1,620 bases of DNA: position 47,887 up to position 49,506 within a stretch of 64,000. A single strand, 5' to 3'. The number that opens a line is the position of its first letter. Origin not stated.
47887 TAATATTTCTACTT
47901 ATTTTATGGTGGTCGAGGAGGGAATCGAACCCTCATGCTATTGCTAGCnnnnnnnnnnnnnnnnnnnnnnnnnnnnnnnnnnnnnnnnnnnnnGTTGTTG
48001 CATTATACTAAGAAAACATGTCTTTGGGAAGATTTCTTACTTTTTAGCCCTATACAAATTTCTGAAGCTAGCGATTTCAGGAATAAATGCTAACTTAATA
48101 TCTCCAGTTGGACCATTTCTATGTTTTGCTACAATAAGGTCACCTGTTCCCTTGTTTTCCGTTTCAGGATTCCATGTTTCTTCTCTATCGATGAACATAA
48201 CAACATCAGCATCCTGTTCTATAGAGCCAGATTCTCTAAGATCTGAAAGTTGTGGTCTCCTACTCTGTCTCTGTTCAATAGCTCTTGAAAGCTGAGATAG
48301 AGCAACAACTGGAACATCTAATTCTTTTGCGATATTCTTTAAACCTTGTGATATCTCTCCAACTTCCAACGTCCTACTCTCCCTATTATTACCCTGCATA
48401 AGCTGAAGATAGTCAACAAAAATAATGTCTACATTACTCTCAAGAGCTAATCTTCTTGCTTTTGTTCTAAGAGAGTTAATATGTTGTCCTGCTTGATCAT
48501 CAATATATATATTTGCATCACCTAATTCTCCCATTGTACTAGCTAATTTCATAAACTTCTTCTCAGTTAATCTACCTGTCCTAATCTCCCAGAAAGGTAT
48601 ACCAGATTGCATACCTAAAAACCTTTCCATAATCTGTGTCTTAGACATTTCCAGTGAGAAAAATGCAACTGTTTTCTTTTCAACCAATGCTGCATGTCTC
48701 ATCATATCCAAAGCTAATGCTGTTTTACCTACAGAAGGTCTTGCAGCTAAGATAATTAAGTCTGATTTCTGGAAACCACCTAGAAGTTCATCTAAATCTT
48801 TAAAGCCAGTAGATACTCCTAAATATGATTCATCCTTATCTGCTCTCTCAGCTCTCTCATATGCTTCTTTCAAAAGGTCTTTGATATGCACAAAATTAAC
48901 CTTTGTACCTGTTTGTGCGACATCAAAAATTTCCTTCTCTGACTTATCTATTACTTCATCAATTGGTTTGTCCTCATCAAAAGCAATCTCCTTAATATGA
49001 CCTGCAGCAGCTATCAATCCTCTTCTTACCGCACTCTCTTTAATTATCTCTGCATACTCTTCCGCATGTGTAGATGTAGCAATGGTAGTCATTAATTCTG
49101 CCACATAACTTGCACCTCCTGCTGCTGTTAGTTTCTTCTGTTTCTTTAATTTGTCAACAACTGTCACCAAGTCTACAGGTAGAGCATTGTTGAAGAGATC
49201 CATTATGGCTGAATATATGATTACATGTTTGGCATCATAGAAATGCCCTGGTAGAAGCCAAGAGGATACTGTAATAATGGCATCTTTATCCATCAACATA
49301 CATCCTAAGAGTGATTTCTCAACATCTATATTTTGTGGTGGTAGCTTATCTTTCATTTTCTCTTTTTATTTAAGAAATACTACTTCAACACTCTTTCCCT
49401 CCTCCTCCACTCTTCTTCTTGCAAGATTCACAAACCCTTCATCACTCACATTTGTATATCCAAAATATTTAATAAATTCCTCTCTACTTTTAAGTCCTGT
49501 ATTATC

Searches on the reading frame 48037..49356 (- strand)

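Call 10: search_protein_families(library=pfam, proteins=[window:48037-49356:-], max_evalue=0.0001)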
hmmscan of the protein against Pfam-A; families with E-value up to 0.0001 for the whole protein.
window:48037-49356:- (439 aa): 4 families
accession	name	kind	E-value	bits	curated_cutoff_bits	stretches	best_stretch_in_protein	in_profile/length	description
PF03796.21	DnaB_C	-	1.4e-102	342.9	27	1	180-433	1-255/255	DnaB-like helicase C terminal domain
PF00772.26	DnaB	-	4.5e-32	110.6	23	1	6-107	2-103/103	DnaB-like helicase N terminal domain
PF13481.12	AAA_25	-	1.2e-13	51.6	27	1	185-356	19-190/195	AAA domain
PF06745.19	ATPase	-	2.4e-07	30.8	26.6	1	181-373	1-179/231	KaiC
